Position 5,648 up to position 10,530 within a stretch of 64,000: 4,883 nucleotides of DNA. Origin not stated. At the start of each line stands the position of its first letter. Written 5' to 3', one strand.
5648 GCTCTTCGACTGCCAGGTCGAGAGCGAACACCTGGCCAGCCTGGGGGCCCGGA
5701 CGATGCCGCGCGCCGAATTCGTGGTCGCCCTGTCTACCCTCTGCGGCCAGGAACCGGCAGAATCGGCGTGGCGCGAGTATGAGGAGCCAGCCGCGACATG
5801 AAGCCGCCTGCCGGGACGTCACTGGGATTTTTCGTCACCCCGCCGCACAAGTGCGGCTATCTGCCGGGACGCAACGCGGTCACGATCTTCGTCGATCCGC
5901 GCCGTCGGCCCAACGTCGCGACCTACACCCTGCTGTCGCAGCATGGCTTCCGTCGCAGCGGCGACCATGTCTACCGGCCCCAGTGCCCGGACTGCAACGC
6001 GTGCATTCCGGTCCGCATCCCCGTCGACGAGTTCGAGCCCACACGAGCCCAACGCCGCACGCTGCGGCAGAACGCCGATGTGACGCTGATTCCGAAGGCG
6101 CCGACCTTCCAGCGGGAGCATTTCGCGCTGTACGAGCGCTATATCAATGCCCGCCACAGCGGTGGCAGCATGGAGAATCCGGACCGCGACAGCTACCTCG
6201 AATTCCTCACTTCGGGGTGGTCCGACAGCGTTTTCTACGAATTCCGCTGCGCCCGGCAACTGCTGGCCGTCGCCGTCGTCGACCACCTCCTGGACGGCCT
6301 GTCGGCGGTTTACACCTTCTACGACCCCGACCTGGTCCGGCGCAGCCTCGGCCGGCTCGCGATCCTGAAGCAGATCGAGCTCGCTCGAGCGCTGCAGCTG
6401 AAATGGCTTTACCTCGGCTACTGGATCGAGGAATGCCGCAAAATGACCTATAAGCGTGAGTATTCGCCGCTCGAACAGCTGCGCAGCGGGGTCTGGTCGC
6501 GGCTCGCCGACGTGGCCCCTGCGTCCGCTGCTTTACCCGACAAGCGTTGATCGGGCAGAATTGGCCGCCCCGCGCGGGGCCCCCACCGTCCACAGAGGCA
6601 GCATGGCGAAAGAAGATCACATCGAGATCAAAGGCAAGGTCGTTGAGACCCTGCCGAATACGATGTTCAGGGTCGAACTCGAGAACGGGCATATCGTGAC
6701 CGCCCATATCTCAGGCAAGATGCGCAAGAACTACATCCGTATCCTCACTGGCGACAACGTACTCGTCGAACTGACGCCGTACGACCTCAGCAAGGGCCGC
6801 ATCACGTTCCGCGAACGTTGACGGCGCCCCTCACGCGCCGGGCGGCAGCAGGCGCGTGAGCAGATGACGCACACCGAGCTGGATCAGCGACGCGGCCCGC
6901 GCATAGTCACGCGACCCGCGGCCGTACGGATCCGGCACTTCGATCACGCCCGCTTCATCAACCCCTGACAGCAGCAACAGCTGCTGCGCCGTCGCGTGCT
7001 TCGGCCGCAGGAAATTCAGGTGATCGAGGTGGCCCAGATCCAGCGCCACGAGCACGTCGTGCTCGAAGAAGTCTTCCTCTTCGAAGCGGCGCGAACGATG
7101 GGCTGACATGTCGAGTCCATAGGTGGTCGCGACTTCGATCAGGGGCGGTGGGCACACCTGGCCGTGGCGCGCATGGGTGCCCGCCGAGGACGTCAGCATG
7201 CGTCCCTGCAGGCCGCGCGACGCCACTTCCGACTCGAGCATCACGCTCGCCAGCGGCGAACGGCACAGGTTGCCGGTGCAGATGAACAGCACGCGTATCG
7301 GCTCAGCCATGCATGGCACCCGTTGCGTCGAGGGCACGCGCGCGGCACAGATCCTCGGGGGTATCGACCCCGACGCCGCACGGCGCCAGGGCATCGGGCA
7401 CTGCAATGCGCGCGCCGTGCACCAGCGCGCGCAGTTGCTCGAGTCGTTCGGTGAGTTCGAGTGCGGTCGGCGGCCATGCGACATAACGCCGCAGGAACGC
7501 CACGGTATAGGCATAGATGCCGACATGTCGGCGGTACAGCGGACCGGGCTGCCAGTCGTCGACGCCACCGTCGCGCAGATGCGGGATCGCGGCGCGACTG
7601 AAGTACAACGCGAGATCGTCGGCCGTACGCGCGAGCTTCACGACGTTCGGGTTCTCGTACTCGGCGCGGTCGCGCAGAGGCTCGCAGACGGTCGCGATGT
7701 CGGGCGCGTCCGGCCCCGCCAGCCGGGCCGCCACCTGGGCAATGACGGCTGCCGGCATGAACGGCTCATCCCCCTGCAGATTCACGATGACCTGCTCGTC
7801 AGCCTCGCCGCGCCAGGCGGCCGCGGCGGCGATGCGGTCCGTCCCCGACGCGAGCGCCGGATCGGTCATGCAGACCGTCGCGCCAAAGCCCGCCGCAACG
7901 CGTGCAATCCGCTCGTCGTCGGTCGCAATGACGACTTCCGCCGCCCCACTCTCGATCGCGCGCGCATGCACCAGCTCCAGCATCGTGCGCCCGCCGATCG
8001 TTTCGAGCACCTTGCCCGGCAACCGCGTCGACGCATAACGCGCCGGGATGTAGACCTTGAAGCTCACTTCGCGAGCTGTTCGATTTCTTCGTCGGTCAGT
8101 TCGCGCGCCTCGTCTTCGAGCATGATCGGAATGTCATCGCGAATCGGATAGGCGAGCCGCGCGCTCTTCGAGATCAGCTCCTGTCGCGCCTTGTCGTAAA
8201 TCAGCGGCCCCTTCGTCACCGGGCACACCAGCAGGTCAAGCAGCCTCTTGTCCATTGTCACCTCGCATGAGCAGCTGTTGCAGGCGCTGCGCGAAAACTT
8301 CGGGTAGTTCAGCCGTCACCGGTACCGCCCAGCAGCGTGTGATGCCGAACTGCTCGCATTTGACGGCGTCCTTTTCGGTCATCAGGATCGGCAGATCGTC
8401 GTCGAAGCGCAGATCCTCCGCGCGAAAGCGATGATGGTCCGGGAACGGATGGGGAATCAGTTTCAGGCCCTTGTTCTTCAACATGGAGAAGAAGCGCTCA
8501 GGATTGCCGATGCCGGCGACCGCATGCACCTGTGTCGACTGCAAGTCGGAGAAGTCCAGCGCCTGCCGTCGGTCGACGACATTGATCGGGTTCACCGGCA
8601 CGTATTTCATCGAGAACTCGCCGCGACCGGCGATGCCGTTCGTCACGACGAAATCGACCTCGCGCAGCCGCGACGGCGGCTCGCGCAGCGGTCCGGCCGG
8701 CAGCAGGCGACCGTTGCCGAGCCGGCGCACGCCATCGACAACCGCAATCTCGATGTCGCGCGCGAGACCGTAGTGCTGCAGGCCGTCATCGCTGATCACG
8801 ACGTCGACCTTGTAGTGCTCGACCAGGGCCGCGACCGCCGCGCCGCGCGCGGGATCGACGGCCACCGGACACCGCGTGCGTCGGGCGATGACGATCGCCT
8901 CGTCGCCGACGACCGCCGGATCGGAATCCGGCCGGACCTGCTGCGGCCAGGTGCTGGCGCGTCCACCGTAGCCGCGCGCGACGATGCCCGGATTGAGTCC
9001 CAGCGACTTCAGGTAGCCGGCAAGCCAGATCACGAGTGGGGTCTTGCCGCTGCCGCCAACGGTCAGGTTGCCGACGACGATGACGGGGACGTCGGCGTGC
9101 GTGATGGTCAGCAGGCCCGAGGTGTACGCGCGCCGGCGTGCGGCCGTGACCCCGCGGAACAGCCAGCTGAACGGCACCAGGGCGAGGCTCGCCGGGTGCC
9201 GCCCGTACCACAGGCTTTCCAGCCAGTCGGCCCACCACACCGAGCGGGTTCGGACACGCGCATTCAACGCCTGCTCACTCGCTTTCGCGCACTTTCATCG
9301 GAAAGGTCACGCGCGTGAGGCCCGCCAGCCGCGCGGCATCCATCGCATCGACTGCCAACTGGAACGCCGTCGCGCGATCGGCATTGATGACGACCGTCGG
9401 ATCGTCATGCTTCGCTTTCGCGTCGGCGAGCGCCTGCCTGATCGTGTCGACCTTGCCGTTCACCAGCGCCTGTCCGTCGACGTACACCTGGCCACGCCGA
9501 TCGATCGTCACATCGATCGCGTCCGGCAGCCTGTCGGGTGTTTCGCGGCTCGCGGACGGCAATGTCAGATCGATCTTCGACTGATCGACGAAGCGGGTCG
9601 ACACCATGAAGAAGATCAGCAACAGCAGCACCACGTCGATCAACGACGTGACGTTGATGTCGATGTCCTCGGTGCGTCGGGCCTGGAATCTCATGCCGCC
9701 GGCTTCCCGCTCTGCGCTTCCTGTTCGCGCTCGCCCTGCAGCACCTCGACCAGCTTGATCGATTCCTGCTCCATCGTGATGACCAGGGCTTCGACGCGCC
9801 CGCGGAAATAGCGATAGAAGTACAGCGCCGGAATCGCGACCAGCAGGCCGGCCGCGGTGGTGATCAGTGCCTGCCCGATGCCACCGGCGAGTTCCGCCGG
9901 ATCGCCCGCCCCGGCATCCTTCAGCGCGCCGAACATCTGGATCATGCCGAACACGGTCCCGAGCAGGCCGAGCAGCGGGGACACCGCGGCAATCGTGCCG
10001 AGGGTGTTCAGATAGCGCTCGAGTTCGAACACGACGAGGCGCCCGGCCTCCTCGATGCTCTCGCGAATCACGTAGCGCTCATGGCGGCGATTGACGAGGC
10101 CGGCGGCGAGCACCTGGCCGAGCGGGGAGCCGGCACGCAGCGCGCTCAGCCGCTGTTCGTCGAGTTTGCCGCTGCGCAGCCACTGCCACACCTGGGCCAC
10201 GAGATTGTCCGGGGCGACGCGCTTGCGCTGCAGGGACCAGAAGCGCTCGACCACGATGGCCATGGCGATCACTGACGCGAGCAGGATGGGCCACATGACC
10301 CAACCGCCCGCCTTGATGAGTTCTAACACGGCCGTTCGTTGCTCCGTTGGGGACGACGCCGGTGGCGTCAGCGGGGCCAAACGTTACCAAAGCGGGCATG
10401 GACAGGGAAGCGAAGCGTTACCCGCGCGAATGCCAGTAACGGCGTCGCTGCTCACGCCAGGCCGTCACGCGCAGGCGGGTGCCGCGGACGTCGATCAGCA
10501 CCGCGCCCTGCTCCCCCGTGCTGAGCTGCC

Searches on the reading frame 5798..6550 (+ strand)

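Call 20: search_protein_families(library=pfam, proteins=[window:5798-6550:+], max_evalue=0.00001)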
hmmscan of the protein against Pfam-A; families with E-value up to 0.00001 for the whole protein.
window:5798-6550:+ (250 aa): 2 families
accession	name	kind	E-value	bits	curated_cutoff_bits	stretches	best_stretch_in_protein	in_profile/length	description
PF04377.21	ATE_C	-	6.2e-44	150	25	1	107-228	1-121/122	Arginine-tRNA-protein transferase, C terminus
PF04376.19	ATE_N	-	1.1e-25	90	27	1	17-87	1-72/72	Arginine-tRNA-protein transferase, N terminus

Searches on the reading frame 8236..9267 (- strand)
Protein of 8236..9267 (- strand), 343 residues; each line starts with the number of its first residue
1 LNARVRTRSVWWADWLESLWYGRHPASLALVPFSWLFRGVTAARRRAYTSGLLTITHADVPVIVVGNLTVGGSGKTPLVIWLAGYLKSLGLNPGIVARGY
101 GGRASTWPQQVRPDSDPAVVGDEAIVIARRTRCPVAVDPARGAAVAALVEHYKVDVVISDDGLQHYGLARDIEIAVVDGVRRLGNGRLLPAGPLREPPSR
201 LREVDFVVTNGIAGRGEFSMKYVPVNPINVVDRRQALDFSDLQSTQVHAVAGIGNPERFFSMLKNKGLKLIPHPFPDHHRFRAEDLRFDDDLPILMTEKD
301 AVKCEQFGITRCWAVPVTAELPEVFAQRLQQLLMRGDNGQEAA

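Call 20: search_protein_families(library=pfam, proteins=[window:8236-9267:-], max_evalue=0.00001)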
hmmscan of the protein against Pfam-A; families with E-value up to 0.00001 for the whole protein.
window:8236-9267:- (343 aa): 1 family
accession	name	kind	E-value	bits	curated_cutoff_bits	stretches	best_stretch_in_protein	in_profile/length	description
PF02606.20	LpxK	-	5.7e-109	364.6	27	1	27-333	2-327/328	Tetraacyldisaccharide-1-P 4'-kinase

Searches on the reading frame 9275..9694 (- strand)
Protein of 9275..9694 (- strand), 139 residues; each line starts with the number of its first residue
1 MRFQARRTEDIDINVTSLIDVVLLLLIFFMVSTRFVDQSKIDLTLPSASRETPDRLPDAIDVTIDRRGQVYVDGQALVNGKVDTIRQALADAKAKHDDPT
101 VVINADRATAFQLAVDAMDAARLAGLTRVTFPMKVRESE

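Call 20: search_protein_families(library=pfam, proteins=[window:9275-9694:-], max_evalue=0.00001)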
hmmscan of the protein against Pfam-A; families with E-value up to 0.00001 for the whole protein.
window:9275-9694:- (139 aa): 1 family
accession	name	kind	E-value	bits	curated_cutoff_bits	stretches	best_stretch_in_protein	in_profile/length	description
PF02472.21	ExbD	-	2.9e-30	105.4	25.4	1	8-133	3-125/128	Biopolymer transport protein ExbD/TolR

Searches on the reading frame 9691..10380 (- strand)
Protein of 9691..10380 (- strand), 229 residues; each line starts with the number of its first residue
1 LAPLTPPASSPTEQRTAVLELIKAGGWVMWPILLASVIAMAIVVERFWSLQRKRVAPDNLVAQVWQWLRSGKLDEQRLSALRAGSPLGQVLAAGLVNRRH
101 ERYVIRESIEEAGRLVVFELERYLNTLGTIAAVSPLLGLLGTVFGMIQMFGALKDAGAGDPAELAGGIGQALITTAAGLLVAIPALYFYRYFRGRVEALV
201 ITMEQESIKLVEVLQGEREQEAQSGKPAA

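Call 20: search_protein_families(library=pfam, proteins=[window:9691-10380:-], max_evalue=0.00001)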
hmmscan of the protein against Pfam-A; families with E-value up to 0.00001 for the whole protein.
window:9691-10380:- (229 aa): 1 family
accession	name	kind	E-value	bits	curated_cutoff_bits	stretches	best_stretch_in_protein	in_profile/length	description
PF01618.21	MotA_ExbB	-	5e-35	120.5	22.9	1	85-204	4-126/127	MotA/TolQ/ExbB proton channel family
